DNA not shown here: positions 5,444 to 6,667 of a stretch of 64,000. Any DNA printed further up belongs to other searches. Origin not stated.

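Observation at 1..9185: RuBisCO-like protein + DUF1537 kinase wired to an aminotransferase and an amino-acid-type ABC importer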

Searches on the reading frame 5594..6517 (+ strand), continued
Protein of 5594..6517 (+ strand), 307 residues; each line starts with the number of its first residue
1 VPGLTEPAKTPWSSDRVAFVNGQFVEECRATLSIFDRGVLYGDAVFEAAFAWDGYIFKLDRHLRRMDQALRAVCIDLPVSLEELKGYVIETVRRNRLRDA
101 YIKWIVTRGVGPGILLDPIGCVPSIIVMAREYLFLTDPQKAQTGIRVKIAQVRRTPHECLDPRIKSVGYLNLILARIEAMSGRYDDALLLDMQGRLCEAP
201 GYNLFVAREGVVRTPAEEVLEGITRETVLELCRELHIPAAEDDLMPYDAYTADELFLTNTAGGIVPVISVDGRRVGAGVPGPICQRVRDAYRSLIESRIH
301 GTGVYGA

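Call 57: search_protein_families(library=ncbifam, proteins=[L085:8313-9971:+, L085:7112-8098:-, L085:12140-13405:+, L085:13596-14936:+, L085:15079-15954:+, L085:17691-18815:+, L085:18992-20737:+, L085:4624-5835:-, L085:6087-7109:+, L085:11076-11951:+], max_evalue=1e-20)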
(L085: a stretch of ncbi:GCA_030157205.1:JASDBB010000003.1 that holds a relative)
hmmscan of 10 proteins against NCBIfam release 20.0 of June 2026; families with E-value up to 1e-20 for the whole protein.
L085:8313-9971:+ (552 aa): 8 families
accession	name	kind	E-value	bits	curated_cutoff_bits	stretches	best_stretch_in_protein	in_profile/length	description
NF002068.0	PRK00911.1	subfamily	1.9e-196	653.9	644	1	4-550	7-555/559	dihydroxy-acid dehydratase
TIGR00110.1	ilvD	equivalog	1.8e-187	624.2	618.15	1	16-550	2-541/543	dihydroxy-acid dehydratase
NF004784.0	PRK06131.1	subfamily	4.4e-138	461.2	539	1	12-550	22-560/576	dihydroxy-acid dehydratase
NF009103.0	PRK12448.1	equivalog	2.5e-130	435.5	710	2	5-350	7-363/616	dihydroxy-acid dehydratase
NF009559.0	PRK13016.1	equivalog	3.8e-128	428.2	882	1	15-548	25-559/578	L-arabinonate dehydratase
NF009560.0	PRK13017.1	subfamily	9.1e-118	394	684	1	17-550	29-575/595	dihydroxy-acid dehydratase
TIGR03432.1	yjhG_yagF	hypoth_equivalog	1.1e-58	198.8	808.15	1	63-507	98-571/640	YjhG/YagF family D-xylonate dehydratase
TIGR01196.1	edd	equivalog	2.5e-58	197.8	708.25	1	42-548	81-597/601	phosphogluconate dehydratase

L085:7112-8098:- (328 aa): 4 families
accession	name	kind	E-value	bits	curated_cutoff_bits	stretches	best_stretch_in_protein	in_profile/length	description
NF004017.0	PRK05479.1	equivalog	6.5e-84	281.5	336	1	1-317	1-318/337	ketol-acid reductoisomerase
TIGR00465.1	ilvC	equivalog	3.1e-75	253.1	226.15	1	16-324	2-310/314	ketol-acid reductoisomerase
NF009940.0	PRK13403.1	equivalog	9.1e-65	218.7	406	1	3-319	2-320/335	ketol-acid reductoisomerase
NF003557.0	PRK05225.1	equivalog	2.3e-29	102.3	713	1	12-195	32-222/491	ketol-acid reductoisomerase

L085:12140-13405:+ (421 aa): 4 families
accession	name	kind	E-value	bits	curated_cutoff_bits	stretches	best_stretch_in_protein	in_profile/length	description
NF008425.0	PRK11259.1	equivalog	7.4e-25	87.7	257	0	11-225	5-216/377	N-methyl-L-tryptophan oxidase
TIGR02352.1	thiamin_ThiO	equivalog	8.2e-25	87.6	250.8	1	14-372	2-349/351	glycine oxidase ThiO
NF001933.0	PRK00711.1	subfamily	2.3e-24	86.2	383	0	65-230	107-273/429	D-amino acid dehydrogenase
TIGR01373.1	soxB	subfamily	7.6e-22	77.7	529.45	1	7-389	27-401/407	sarcosine oxidase subunit beta family protein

L085:13596-14936:+ (446 aa): 64 families (the best 25 are shown)
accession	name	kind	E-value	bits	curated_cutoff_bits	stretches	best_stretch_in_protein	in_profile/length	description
NF000818.0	PRK00062.1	subfamily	4.4e-118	394.7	398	1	17-442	3-427/429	glutamate-1-semialdehyde 2,1-aminomutase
TIGR00713.1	hemL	equivalog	7.5e-113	377.4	527.3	1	20-441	2-422/423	glutamate-1-semialdehyde 2,1-aminomutase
NF041362.1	GntE_guanitoxin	equivalog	2e-112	375.9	525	1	16-432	4-426/426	guanitoxin biosynthesis PLP-dependent transaminase GntE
NF009055.0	PRK12389.1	equivalog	5.6e-98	328.4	637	1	16-442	2-428/431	glutamate-1-semialdehyde 2,1-aminomutase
NF004856.0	PRK06209.1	equivalog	3.5e-73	246.6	486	1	14-439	5-413/450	glutamate-1-semialdehyde 2,1-aminomutase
NF001864.0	PRK00615.1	equivalog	6.5e-62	209.5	706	1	21-436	8-423/433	glutamate-1-semialdehyde aminotransferase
NF005993.0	PRK08117.1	subfamily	5e-52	177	574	1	213-360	205-350/433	aspartate aminotransferase family protein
NF005453.0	PRK07046.1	subfamily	1.5e-51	175.4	425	1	41-442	52-451/453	transaminase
NF004426.0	PRK05769.1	equivalog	3.3e-46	158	552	2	213-370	219-372/441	acetyl ornithine aminotransferase family protein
NF002874.0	PRK03244.1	equivalog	3.4e-45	154.5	457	1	48-357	27-323/399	acetylornithine transaminase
TIGR00707.1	argD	subfamily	6.6e-45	153.5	410.05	1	46-355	9-308/381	acetylornithine/succinylornithine family transaminase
NF004718.0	PRK06062.1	subfamily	2.7e-44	151.5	472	1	214-410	216-414/454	hypothetical protein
NF005985.0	PRK08088.1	equivalog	2.4e-43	148.4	713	1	46-360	23-342/426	4-aminobutyrate--2-oxoglutarate transaminase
TIGR00700.1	GABAtrnsam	equivalog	5.7e-42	143.8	506.65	1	211-355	193-335/420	4-aminobutyrate--2-oxoglutarate transaminase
NF053554.1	prodigi_MAP_PigE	equivalog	3.8e-41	141.3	850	1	49-359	403-709/837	prodigiosin MAP biosynthesis aminotransferase PigE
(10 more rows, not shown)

L085:15079-15954:+ (291 aa): 4 families
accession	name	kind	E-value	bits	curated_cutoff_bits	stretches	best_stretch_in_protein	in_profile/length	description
TIGR00674.1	dapA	equivalog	1.1e-44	152.4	206.15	1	6-286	2-283/286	4-hydroxy-tetrahydrodipicolinate synthase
TIGR02313.1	HpaI-NOT-DapA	exception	4.5e-38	130.7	396.7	1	3-277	1-277/294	2,4-dihydroxyhept-2-ene-1,7-dioic acid aldolase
NF003164.0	PRK04147.1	equivalog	3e-29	102.2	281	1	2-285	3-286/294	N-acetylneuraminate lyase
TIGR00683.1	nanA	equivalog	4.2e-22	78.8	382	1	4-276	2-275/293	N-acetylneuraminate lyase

L085:17691-18815:+ (374 aa): 9 families
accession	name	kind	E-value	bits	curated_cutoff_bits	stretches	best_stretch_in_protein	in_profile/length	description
NF040790.2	glucon_galact_dh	equivalog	4.8e-55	187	750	1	2-373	2-372/390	bifunctional D-gluconate/D-galactonate dehydratase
NF047820.1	TalGalacDh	equivalog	1.6e-53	182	500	1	28-366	39-360/371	L-talarate/galactarate dehydratase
NF010624.0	PRK14017.1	equivalog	2.4e-53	181.6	311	1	29-369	17-359/382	galactonate dehydratase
NF040866.1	AraD_Arch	equivalog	1.7e-50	172.1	650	1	24-372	31-371/372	arabinonate dehydratase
NF043051.1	ManoateDhtManD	equivalog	1.8e-49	168.7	550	1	28-166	18-148/403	D-mannonate dehydratase ManD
NF011968.0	PRK15440.1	equivalog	8.4e-48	163.2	393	1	28-365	60-386/395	L-rhamnonate dehydratase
NF011654.0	PRK15072.1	subfamily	9.4e-47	159.7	430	1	28-166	18-148/404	D-galactonate dehydratase family protein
NF043002.1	HProlDhtase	equivalog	3.3e-33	115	500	1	1-365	1-357/366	cis-3-hydroxy-L-proline dehydratase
TIGR02534.1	mucon_cyclo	subfamily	3.1e-31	108.8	334.95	1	24-371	26-366/368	muconate/chloromuconate family cycloisomerase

L085:18992-20737:+ (581 aa): 8 families
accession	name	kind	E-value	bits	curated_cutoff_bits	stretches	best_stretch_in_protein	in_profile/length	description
NF004784.0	PRK06131.1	subfamily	3.7e-249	828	539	1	4-565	9-570/576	dihydroxy-acid dehydratase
NF009559.0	PRK13016.1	equivalog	5.4e-233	774.4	882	1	3-564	8-570/578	L-arabinonate dehydratase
NF009560.0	PRK13017.1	subfamily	6.2e-203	675.3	684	1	3-565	8-585/595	dihydroxy-acid dehydratase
NF002068.0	PRK00911.1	subfamily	2.3e-143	478.7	644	1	21-553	19-553/559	dihydroxy-acid dehydratase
TIGR00110.1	ilvD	equivalog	5e-134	447.8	618.15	1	21-553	2-539/543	dihydroxy-acid dehydratase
NF009103.0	PRK12448.1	equivalog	4.5e-86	289.4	710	2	21-352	18-363/616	dihydroxy-acid dehydratase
TIGR01196.1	edd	equivalog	3.8e-56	190.6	708.25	1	69-526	102-568/601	phosphogluconate dehydratase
TIGR03432.1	yjhG_yagF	hypoth_equivalog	4.8e-51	173.6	808.15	1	93-510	127-569/640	YjhG/YagF family D-xylonate dehydratase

L085:4624-5835:- (403 aa): 7 families
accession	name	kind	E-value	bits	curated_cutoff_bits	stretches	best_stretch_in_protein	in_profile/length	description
NF010624.0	PRK14017.1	equivalog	2.4e-62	211.2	311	2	198-387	161-355/382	galactonate dehydratase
NF040790.2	glucon_galact_dh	equivalog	5.4e-58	196.7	750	1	164-393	146-370/390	bifunctional D-gluconate/D-galactonate dehydratase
NF040866.1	AraD_Arch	equivalog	4e-48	164.3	650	1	192-391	171-368/372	arabinonate dehydratase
NF043051.1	ManoateDhtManD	equivalog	4.1e-46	157.6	550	2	198-391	189-382/403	D-mannonate dehydratase ManD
NF011654.0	PRK15072.1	subfamily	2.3e-43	148.6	430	0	198-391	190-383/404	D-galactonate dehydratase family protein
NF047820.1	TalGalacDh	equivalog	1.3e-36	126.3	500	1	191-385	173-357/371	L-talarate/galactarate dehydratase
NF011968.0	PRK15440.1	equivalog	3.1e-30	105.4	393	0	197-387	192-386/395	L-rhamnonate dehydratase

L085:6087-7109:+ (340 aa): 1 family
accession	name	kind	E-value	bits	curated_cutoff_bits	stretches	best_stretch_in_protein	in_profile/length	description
TIGR02994.1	ectoine_eutE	equivalog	2.7e-84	282.9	402.7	1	3-331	2-325/325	N(2)-acetyl-L-2,4-diaminobutanoate deacetylase DoeB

L085:11076-11951:+ (291 aa): 4 families
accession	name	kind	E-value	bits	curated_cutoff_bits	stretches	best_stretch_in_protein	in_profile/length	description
TIGR01096.1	3A0103s03R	subfamily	3.3e-30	105.4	256.35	1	47-270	22-244/250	lysine/arginine/ornithine ABC transporter substrate-binding protein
NF008426.0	PRK11260.1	equivalog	6.5e-30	104.3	312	1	59-270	51-254/266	cystine ABC transporter substrate-binding protein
NF011586.0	PRK15010.1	equivalog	1.7e-21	76.9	440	1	60-271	37-248/260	lysine/arginine/ornithine ABC transporter substrate-binding protein ArgT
TIGR02995.1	ectoine_ehuB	equivalog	6.1e-21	74.9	190.9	1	54-282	37-266/275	ectoine/hydroxyectoine ABC transporter substrate-binding protein EhuB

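Call 62: search_solved_structures(query=window:5594-6514:+, max_evalue=1e-60, show_alignments=4)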
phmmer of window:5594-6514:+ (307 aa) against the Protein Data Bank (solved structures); distinct sequences matched with E-value up to 1e-60: 4.
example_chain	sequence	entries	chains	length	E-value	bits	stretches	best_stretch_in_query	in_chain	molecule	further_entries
7p3t_A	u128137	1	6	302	7e-71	242.1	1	13-305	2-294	Branched-chain amino acid aminotransferase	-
5mqz_A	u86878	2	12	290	2.5e-68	233.7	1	18-298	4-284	Putative branched-chain-amino-acid aminotransferase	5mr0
5cm0_A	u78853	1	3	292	1.6e-66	227.8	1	14-297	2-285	Branched-chain transaminase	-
5e25_A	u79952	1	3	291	2e-66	227.5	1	15-297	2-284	branched-chain aminotransferase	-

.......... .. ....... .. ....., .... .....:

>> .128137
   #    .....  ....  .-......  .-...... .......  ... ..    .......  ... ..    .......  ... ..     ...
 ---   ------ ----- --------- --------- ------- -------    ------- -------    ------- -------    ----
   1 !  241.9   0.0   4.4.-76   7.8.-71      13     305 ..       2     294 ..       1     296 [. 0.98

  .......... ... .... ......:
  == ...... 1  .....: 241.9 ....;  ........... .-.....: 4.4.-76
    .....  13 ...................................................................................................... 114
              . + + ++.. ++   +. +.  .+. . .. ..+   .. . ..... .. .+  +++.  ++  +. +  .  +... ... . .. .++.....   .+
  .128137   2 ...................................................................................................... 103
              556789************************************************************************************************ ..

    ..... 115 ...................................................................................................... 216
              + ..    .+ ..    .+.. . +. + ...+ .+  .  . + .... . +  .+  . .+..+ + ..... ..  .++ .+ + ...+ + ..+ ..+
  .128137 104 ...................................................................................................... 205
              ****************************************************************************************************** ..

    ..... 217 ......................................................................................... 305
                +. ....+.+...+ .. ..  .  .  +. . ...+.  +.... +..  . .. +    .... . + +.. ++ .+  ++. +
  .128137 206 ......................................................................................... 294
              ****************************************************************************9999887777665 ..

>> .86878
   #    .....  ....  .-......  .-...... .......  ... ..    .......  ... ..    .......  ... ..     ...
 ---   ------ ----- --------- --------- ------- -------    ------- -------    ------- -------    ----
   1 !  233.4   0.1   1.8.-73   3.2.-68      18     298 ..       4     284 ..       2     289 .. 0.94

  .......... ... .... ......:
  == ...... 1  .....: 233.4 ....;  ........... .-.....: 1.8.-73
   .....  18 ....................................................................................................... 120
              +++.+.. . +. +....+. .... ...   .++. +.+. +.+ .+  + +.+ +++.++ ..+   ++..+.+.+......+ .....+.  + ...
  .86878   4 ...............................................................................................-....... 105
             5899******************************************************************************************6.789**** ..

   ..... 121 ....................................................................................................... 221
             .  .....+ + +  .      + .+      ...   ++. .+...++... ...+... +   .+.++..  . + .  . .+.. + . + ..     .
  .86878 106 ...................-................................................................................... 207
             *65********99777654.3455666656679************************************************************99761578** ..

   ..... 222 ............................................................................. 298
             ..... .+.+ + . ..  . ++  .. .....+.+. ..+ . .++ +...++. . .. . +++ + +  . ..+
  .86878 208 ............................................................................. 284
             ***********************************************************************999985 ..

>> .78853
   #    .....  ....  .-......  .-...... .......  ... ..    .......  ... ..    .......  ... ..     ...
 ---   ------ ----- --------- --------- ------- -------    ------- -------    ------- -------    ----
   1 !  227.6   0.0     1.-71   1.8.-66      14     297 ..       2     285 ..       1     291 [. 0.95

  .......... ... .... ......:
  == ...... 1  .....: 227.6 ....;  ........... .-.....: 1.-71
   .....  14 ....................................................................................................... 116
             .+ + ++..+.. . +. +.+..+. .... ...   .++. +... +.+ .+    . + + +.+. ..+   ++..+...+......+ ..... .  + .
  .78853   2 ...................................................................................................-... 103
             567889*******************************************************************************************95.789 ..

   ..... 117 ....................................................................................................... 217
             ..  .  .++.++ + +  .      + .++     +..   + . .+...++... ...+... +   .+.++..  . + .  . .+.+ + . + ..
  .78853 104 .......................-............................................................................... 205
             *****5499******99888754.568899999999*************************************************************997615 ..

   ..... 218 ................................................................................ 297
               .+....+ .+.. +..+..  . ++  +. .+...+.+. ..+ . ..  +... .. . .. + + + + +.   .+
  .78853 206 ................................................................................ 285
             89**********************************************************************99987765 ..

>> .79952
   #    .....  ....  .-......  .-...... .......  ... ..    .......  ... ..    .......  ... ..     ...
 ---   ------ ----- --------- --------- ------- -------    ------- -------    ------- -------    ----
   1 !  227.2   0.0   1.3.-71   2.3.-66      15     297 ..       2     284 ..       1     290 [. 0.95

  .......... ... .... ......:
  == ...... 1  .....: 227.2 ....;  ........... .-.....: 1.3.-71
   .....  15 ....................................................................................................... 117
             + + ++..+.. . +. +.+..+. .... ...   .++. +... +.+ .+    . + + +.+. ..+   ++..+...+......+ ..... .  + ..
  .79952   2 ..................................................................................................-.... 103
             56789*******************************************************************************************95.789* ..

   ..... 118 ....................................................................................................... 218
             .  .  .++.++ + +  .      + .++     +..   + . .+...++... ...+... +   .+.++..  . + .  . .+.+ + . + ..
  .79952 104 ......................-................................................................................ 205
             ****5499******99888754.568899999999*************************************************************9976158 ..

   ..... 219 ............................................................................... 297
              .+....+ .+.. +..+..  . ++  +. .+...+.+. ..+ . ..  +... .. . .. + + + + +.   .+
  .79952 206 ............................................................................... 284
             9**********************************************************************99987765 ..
